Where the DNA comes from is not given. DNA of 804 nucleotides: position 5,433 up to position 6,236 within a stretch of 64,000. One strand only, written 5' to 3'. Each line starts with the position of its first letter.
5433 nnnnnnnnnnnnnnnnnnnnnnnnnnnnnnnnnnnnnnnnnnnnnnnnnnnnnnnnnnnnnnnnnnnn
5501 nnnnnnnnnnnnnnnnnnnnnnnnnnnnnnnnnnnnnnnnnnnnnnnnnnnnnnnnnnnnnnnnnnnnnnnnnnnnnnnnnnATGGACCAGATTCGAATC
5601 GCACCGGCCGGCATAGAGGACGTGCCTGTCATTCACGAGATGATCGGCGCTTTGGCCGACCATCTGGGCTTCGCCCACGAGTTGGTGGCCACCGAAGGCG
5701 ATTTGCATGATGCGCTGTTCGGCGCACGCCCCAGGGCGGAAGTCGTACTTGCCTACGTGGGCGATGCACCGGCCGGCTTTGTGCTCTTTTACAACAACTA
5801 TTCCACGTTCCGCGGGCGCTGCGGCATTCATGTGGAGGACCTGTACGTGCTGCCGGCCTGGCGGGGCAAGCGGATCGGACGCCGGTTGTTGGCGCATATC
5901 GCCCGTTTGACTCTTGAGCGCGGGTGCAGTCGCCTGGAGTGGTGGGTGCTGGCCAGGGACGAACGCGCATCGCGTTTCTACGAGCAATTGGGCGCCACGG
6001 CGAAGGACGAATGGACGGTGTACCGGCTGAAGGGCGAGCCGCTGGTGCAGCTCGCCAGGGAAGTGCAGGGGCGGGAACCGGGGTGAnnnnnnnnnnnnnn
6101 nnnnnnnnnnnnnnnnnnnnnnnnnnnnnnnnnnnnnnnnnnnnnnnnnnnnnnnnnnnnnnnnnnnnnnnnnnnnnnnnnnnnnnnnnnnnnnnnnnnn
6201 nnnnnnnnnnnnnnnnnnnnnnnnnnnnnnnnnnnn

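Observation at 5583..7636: DUF1326 gene flanked by a GNAT gene and a diverged 3' fragment of the same GNAT, which looks like an insertion or deletion scar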

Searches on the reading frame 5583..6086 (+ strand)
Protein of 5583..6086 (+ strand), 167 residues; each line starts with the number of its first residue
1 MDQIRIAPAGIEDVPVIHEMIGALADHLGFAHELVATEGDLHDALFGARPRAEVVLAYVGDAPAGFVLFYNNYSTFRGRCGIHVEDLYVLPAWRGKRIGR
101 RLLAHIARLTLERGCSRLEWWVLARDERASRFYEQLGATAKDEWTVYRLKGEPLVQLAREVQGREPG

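Call 5: search_protein_families(library=pfam, proteins=[window:5583-6086:+], max_evalue=0.01)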
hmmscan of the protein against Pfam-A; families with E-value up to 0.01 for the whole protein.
window:5583-6086:+ (167 aa): 4 families
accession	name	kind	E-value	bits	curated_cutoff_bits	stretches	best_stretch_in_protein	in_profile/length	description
PF00583.31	Acetyltransf_1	-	3.9e-17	63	20.7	1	45-137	23-115/116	Acetyltransferase (GNAT) family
PF13508.13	Acetyltransf_7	-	2.7e-13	50.5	27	1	51-137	2-81/84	Acetyltransferase (GNAT) domain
PF13673.13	Acetyltransf_10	-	1.7e-08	34.9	23.6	1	49-139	28-108/128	Acetyltransferase (GNAT) domain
PF08445.16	FR47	-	0.00013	22.3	22.1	1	87-141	27-80/86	FR47-like protein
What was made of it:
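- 5583..6086 (+): Intact GNAT acetyltransferase gene (167 aa), of the diamine/thialysine acetyltransferase (SSAT) type. PF00583, E 3.9e-17 (call 5).
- On GNAT acetyltransferase (PF00583), intact gene 5583-6086: PF00583, E 3.9e-17, residues 45-137 (call 5).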

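Call 6: search_protein_families(library=ncbifam, proteins=[window:5583-6086:+], max_evalue=0.01)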
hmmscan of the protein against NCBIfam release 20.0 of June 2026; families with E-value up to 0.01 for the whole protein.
window:5583-6086:+ (167 aa): 11 families
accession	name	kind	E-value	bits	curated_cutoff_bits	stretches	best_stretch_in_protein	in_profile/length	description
NF041716.1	HxA_phane_GNAT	equivalog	3.9e-11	43.1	250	1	5-149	3-151/152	cyclophane-containing RiPP N-acetyltransferase HaaN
NF002959.0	PRK03624.1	equivalog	2.5e-07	30.5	124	1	84-143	75-134/147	GNAT family acetyltransferase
NF000487.1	stat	exception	2.5e-06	27.1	420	1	54-137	82-160/189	streptothricin N-acetyltransferase STAT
NF033075.0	AAC_6p_Steno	equivalog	4.9e-05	23.5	290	1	83-119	77-113/148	aminoglycoside 6'-N-acetyltransferase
TIGR01575.1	rimI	equivalog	9e-05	22.6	86.4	1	56-143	36-117/132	ribosomal protein S18-alanine N-acetyltransferase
NF000497.1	AAC_6p_Iak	exception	0.00044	20.3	325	1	83-129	81-127/153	aminoglycoside N-acetyltransferase AAC(6')-Iak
NF000138.1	AAC_6p_Iz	exception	0.00068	19.9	320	1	83-129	81-127/153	aminoglycoside N-acetyltransferase AAC(6')-Iz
NF000482.1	AAC_3_XI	exception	0.0018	18.1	300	1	73-141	67-135/148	aminoglycoside N-acetyltransferase AAC(3)-XI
NF040503.1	resist_ArsN1a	equivalog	0.0041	16.9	170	1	64-137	56-132/159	arsinothricin resistance N-acetyltransferase ArsN1 family A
NF000050.2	AAC_6p_A29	exception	0.0043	16.8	250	1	80-118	74-112/131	aminoglycoside 6'-N-acetyltransferase AAC(6')-29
NF007807.0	PRK10514.1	equivalog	0.005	16.8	134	1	81-142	70-126/147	acetyltransferase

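Call 7: find_related_loci(query=window:5583-6086:+, collection=genome_contigs, flank=6000)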
Query window:5583-6086:+ (167 aa) in genome_contigs; peptide patterns used: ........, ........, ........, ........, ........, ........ (x = any residue, [..] = any of these).
156 stretches matched a pattern; 50 encode a relative of the query (tblastn E <= 1e-3); 50 distinct loci.
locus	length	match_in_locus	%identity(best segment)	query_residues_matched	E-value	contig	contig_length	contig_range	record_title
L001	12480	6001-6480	91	1-160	2e-96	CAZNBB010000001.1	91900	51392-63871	MAG TPA_asm: uncultured Gammaproteobacteria bacterium isolate binchicken_co129_755 genome assembly, contig: NODE_390_len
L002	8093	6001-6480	89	1-160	9e-93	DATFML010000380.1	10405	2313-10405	MAG TPA_asm: Gammaproteobacteria bacterium isolate SMAG_U9224 k141_266189, whole genome shotgun sequence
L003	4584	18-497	64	2-161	9e-67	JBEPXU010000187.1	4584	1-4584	MAG: Ectothiorhodospiraceae bacterium isolate 02_S197.semibin_refined.091 NODE_14661_length_4584_cov_1.813552, whole gen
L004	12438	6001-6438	69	3-148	5e-66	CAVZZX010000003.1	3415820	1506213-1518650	MAG: uncultured Gammaproteobacteria bacterium isolate MFD01721.bin.1.315 genome assembly, contig: contig_3809, whole gen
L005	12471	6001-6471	64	2-158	3e-64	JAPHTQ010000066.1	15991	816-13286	MAG: Gammaproteobacteria bacterium isolate N2M-Bin_1 c_000000596956, whole genome shotgun sequence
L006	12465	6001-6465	53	4-158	3e-45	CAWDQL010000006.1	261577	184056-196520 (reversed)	MAG: uncultured Gammaproteobacteria bacterium isolate MFD03399.bin.1.53 genome assembly, contig: contig_25350, whole gen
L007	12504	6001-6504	48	1-160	1e-42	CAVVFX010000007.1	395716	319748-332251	MAG: Terriglobia bacterium isolate MFD01716.bin.2.1 genome assembly, contig: contig_13815, whole genome shotgun sequence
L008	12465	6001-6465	51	4-159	9e-41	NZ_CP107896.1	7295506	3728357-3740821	Streptomyces sp. NBC_00466 strain NBC 00466 chromosome, complete genome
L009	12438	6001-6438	51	13-157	6e-39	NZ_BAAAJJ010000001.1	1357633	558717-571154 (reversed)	Streptomyces beijiangensis strain JCM 11882 sequence01, whole genome shotgun sequence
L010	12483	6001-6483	51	12-167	9e-39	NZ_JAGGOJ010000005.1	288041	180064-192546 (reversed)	Streptomyces sp. ISL-10 ISL10_6, whole genome shotgun sequence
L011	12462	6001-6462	47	6-159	1e-38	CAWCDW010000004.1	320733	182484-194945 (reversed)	MAG: uncultured Alphaproteobacteria bacterium isolate MFD09368.bin.1.55 genome assembly, contig: contig_22816, whole gen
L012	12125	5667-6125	50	6-157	3e-38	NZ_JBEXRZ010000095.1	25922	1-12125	Streptomyces sp. NPDC006283 NPDC006283_282_E2.ctg-0095, whole genome shotgun sequence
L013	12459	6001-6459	50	4-157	1e-37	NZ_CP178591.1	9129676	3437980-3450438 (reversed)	Streptomyces sp. A5-4 chromosome, complete genome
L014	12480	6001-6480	49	13-167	1e-37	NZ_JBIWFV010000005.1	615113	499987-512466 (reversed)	Streptomyces sp. NPDC096176 NPDC096176_262_C1.ctg-0005, whole genome shotgun sequence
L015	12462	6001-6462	47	6-159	1e-37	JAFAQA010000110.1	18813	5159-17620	MAG: Hyphomicrobiales bacterium isolate CP_BM_ER_52 BM_ER_k147_4098634, whole genome shotgun sequence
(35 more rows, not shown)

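Call 38: find_homologous_proteins(query=window:5583-6086:+, max_evalue=1e-30)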
Query window:5583-6086:+ (167 aa): 107 proteins with E <= 1e-30 among 335 candidates.
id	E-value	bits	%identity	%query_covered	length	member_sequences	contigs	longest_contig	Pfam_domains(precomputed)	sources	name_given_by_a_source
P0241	2.6e-108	377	100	100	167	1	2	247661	PF13673.14,PF13508.14,PF00583.32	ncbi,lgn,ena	ncbi:MAG: GNAT family N-acetyltransferase [Gammaproteobacteria bacterium]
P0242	3.3e-95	335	92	96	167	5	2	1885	PF13673.14,PF13508.14,PF00583.32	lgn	-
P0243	2.7e-91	322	88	96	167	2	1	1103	PF13673.14,PF13508.14,PF08445.17,PF00583.32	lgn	-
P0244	9.4e-72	258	69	95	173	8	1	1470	PF13673.14,PF13508.14,PF08445.17,PF00583.32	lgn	-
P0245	4.8e-70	253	69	98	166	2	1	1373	PF13673.14,PF13508.14,PF08445.17,PF00583.32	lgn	-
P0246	5.6e-70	252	68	94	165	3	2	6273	PF13673.14,PF13508.14,PF08445.17,PF00583.32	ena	-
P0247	5.7e-70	252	66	97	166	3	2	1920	PF13673.14,PF13508.14,PF00583.32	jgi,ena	-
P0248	5.0e-69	249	65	100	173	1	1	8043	PF13673.14,PF13508.14,PF08445.17,PF00583.32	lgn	-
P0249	4.1e-68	246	68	94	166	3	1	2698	PF13673.14,PF13508.14,PF08445.17,PF00583.32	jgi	-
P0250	7.1e-68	246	69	95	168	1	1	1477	PF13673.14,PF13508.14,PF08445.17,PF00583.32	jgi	jgi:GNAT superfamily N-acetyltransferase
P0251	1.8e-67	244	68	95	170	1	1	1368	PF13673.14,PF13508.14,PF00583.32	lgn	-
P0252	2.6e-67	244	65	97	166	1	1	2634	PF13673.14,PF13508.14,PF00583.32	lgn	-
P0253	3.5e-67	243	66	98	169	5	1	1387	PF13673.14,PF13508.14,PF00583.32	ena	-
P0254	8.6e-67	242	68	95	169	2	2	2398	PF13673.14,PF13508.14,PF00583.32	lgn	-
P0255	1.4e-66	241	68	93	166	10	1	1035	PF13673.14,PF13508.14,PF00583.32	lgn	-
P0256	2.1e-66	241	69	94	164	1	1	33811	PF13673.14,PF13508.14,PF08445.17,PF00583.32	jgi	-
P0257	2.6e-66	241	66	95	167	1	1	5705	PF13673.14,PF13508.14,PF00583.32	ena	-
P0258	4.4e-66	240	68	95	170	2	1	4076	PF13673.14,PF13508.14,PF00583.32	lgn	-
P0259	7.9e-66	239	68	96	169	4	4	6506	PF13673.14,PF13508.14,PF00583.32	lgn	-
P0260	9.7e-66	239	68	93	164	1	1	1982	PF13673.14,PF13508.14,PF08445.17,PF00583.32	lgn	-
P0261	1.2e-65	238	69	94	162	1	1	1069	PF13673.14,PF13508.14,PF08445.17,PF00583.32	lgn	-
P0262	1.4e-65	238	69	87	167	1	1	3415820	PF13673.14,PF13508.14,PF00583.32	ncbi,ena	-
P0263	1.5e-65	238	67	93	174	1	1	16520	PF13673.14,PF13508.14,PF00583.32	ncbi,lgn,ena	-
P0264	3.5e-65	237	69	92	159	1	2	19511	PF13673.14,PF13508.14,PF08445.17,PF00583.32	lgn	-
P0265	3.8e-65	237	68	95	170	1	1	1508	PF13673.14,PF13508.14,PF00583.32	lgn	-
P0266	7.1e-65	236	67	93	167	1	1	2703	PF13673.14,PF13508.14,PF08445.17,PF00583.32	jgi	jgi:GNAT superfamily N-acetyltransferase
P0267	1.2e-64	235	67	95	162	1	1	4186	PF13673.14,PF13508.14,PF00583.32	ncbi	-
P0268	1.2e-64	235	67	97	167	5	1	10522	PF13673.14,PF13508.14,PF00583.32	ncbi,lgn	ncbi:MAG: GNAT family N-acetyltransferase [Gammaproteobacteria bacterium]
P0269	1.2e-64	235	67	98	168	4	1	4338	PF13673.14,PF13508.14,PF00583.32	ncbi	ncbi:MAG: GNAT family N-acetyltransferase [Granulosicoccaceae bacterium]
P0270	1.7e-64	235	65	95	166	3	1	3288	PF13673.14,PF13508.14,PF00583.32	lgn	-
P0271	1.7e-64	235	67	93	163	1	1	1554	PF13673.14,PF13508.14,PF00583.32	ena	-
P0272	2.7e-64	234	68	95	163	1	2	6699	PF13673.14,PF13508.14,PF08445.17,PF00583.32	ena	-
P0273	3.4e-64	234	67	94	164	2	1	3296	PF13673.14,PF13508.14,PF00583.32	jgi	jgi:GNAT superfamily N-acetyltransferase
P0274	5.0e-64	233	68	94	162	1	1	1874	PF13673.14,PF13508.14,PF08445.17,PF00583.32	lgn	-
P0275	5.1e-64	233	63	96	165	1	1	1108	PF13673.14,PF13508.14,PF00583.32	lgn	-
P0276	6.1e-64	233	66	95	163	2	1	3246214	PF13673.14,PF13508.14,PF00583.32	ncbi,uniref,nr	ncbi:GNAT family N-acetyltransferase [Sulfurivermis fontis]|uniref:GNAT family N-acetyltransferase n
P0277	6.2e-64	233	66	89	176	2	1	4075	PF13673.14,PF13508.14,PF08445.17,PF00583.32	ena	-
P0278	7.8e-64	232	65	96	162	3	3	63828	PF13673.14,PF13508.14,PF00583.32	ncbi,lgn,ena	-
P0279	7.9e-64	232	65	96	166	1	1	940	PF13673.14,PF13508.14,PF08445.17,PF00583.32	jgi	jgi:GNAT superfamily N-acetyltransferase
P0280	1.9e-63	231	68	95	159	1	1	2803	PF13673.14,PF13508.14,PF08445.17,PF00583.32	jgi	jgi:GNAT superfamily N-acetyltransferase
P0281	3.7e-63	230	65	95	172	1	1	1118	PF13673.14,PF13508.14,PF00583.32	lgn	-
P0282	6.8e-63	229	67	89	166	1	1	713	PF13673.14,PF13508.14,PF08445.17,PF00583.32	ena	-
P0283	6.9e-63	229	67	93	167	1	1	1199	PF13673.14,PF13508.14,PF00583.32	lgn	-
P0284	7.5e-63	229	65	95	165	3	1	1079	PF13673.14,PF13508.14,PF00583.32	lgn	-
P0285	9.2e-63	229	65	96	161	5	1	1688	PF13673.14,PF13508.14,PF00583.32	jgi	jgi:GNAT superfamily N-acetyltransferase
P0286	9.9e-63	229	65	95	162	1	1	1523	PF13673.14,PF13508.14,PF00583.32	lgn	-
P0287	1.4e-62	228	67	94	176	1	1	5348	PF13673.14,PF13508.14,PF00583.32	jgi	jgi:GNAT superfamily N-acetyltransferase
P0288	1.6e-62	228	64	96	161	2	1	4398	PF13673.14,PF13508.14,PF00583.32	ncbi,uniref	ncbi:N-acetyltransferase family protein [Sedimenticola sp.]|uniref:GNAT family N-acetyltransferase n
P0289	3.7e-62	227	65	95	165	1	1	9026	PF13673.14,PF13508.14,PF00583.32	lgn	-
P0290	4.5e-62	227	64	96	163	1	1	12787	PF13673.14,PF13508.14,PF00583.32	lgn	-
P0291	4.5e-62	227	66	89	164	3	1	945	PF13673.14,PF13508.14,PF08445.17,PF00583.32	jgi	jgi:GNAT superfamily N-acetyltransferase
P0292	1.0e-61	226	65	95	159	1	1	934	PF13673.14,PF13508.14,PF00583.32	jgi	jgi:GNAT superfamily N-acetyltransferase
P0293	2.3e-61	224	65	95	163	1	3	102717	PF13673.14,PF13508.14,PF00583.32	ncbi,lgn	-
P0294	3.7e-61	224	64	95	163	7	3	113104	PF13673.14,PF13508.14,PF00583.32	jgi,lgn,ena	jgi:GNAT superfamily N-acetyltransferase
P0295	5.5e-61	223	64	95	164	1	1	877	PF13673.14,PF13508.14,PF00583.32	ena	-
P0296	1.6e-60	222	65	93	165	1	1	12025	PF13673.14,PF13508.14,PF00583.32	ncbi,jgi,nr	ncbi:MAG TPA: GNAT family N-acetyltransferase [Gammaproteobacteria bacterium]|nr:GNAT family N-acety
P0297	1.8e-60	221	65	89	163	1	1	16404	PF13673.14,PF13508.14,PF00583.32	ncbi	-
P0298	5.8e-60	220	60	99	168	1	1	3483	PF13673.14,PF13508.14,PF00583.32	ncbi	-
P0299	4.5e-59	217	63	95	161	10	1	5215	PF13673.14,PF13508.14,PF00583.32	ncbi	-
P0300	6.5e-59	216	63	95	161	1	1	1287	PF13673.14,PF13508.14,PF00583.32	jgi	-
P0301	2.8e-54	201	59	96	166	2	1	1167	PF13673.14,PF13508.14,PF00583.32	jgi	-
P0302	2.1e-53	199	60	95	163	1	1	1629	PF13673.14,PF13508.14,PF00583.32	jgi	-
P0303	1.8e-52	195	53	95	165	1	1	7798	PF13673.14,PF13508.14,PF08445.17,PF00583.32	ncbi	-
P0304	3.9e-52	194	58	95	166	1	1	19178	PF13673.14,PF13508.14,PF08445.17,PF00583.32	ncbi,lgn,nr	ncbi:MAG TPA: GNAT family N-acetyltransferase [Gemmatimonadales bacterium]|nr:GNAT family N-acetyltr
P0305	3.9e-52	194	57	97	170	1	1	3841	PF13673.14,PF13508.14,PF08445.17,PF00583.32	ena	-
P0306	1.8e-49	186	59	93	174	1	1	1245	PF13673.14,PF13508.14,PF00583.32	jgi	jgi:GNAT superfamily N-acetyltransferase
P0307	2.4e-49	185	58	95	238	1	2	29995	PF13673.14,PF13508.14,PF08445.17,PF00583.32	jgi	jgi:GNAT superfamily N-acetyltransferase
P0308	3.7e-49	185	54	98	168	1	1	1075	PF13673.14,PF13508.14,PF08445.17,PF00583.32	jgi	jgi:GNAT superfamily N-acetyltransferase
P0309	4.0e-49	185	58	95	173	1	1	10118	PF13673.14,PF13508.14,PF00583.32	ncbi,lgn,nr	ncbi:MAG TPA: GNAT family N-acetyltransferase [Gemmatimonadaceae bacterium]|nr:GNAT family N-acetylt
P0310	5.5e-49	184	56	93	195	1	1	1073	PF13673.14,PF13508.14,PF08445.17,PF00583.32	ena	-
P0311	8.1e-49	184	56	96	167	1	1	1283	PF13673.14,PF13508.14,PF08445.17,PF00583.32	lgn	-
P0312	1.2e-48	183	57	87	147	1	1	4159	PF13673.14,PF13508.14,PF00583.32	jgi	jgi:GNAT superfamily N-acetyltransferase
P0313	4.7e-48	181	57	89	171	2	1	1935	PF13673.14,PF13508.14,PF00583.32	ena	-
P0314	1.1e-47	180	55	96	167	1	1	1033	PF13673.14,PF13508.14,PF08445.17,PF00583.32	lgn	-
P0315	5.2e-47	178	57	84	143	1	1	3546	PF13673.14,PF13508.14,PF00583.32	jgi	-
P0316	2.6e-46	175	57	84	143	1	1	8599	PF13673.14,PF13508.14,PF00583.32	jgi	jgi:GNAT superfamily N-acetyltransferase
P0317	5.6e-46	174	56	95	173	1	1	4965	PF13508.14,PF00583.32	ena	-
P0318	2.6e-45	172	54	90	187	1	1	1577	PF13673.14,PF13508.14,PF00583.32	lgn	-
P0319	2.8e-45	172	54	95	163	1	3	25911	PF13673.14,PF13508.14,PF08445.17,PF00583.32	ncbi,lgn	-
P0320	8.2e-44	167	68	67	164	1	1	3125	PF13673.14,PF13508.14,PF00583.32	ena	-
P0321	2.8e-43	166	53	94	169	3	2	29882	PF13673.14,PF13508.14,PF08445.17,PF00583.32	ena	-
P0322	6.7e-43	164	53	95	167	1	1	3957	PF13508.14,PF08445.17,PF00583.32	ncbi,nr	ncbi:MAG TPA: GNAT family N-acetyltransferase [Steroidobacteraceae bacterium]|nr:GNAT family N-acety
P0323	7.1e-43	164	54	89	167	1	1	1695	PF13673.14,PF13508.14,PF08445.17,PF00583.32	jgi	jgi:GNAT superfamily N-acetyltransferase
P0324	3.2e-42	162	50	95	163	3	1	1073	PF13673.14,PF13508.14,PF08445.17,PF00583.32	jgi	jgi:GNAT superfamily N-acetyltransferase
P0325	5.9e-42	161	48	96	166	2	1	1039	PF13673.14,PF13508.14,PF08445.17,PF00583.32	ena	-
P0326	7.7e-42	161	54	89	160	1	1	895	PF13673.14,PF13508.14,PF08445.17,PF00583.32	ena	-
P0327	4.3e-41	158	53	93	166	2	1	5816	PF13673.14,PF13508.14,PF00583.32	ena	-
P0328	8.3e-41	158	57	87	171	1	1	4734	PF13673.14,PF13508.14,PF08445.17,PF00583.32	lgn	-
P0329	8.7e-41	157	52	93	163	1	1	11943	PF13673.14,PF13480.14,PF13508.14,PF08445.17,PF00583.32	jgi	jgi:GNAT superfamily N-acetyltransferase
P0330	3.4e-40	156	48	95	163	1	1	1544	PF13673.14,PF13508.14,PF08445.17,PF00583.32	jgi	jgi:GNAT superfamily N-acetyltransferase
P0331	3.5e-39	152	52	90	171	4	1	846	PF13673.14,PF13508.14,PF00583.32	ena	-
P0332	4.2e-39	152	50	93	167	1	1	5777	PF13508.14,PF08445.17,PF00583.32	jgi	jgi:GNAT superfamily N-acetyltransferase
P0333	1.4e-38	150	55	86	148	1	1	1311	PF13673.14,PF13508.14,PF00583.32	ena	-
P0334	5.0e-38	148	47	95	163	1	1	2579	PF13673.14,PF13508.14,PF00583.32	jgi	jgi:GNAT superfamily N-acetyltransferase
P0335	7.2e-38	148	50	93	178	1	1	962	PF13673.14,PF13508.14,PF08445.17,PF00583.32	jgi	jgi:GNAT superfamily N-acetyltransferase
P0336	6.9e-35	138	44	94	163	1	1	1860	PF13673.14,PF13508.14,PF08445.17,PF00583.32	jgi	jgi:GNAT superfamily N-acetyltransferase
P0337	1.7e-34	137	48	90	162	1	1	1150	PF13673.14,PF13508.14,PF00583.32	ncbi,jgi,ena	jgi:GNAT superfamily N-acetyltransferase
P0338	2.7e-33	133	44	92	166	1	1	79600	PF13673.14,PF13508.14,PF00583.32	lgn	-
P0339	2.8e-33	133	44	92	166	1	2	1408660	PF13673.14,PF13508.14,PF00583.32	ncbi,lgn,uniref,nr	ncbi:GNAT family N-acetyltransferase [Cupriavidus pampae]|uniref:N-acetyltransferase domain-containi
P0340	6.2e-33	132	48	84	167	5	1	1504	PF13508.14,PF08445.17,PF00583.32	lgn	-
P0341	1.6e-32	131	46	97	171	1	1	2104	PF13673.14,PF13508.14,PF00583.32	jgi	jgi:GNAT superfamily N-acetyltransferase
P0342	1.3e-31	128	47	89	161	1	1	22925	PF13673.14,PF13508.14,PF08445.17,PF00583.32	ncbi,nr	ncbi:MAG TPA: GNAT family N-acetyltransferase [Methylibium sp.]|nr:GNAT family N-acetyltransferase [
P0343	1.8e-31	127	49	92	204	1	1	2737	PF13673.14,PF13508.14,PF00583.32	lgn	-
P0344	2.7e-31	127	44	94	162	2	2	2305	PF13508.14,PF08445.17,PF00583.32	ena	-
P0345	2.7e-31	127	46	93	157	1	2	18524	PF13508.14,PF00583.32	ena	-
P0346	3.4e-31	126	43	95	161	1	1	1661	PF13673.14,PF13508.14,PF08445.17,PF00583.32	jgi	jgi:GNAT superfamily N-acetyltransferase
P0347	6.5e-31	125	44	93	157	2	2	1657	PF13508.14,PF00583.32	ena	-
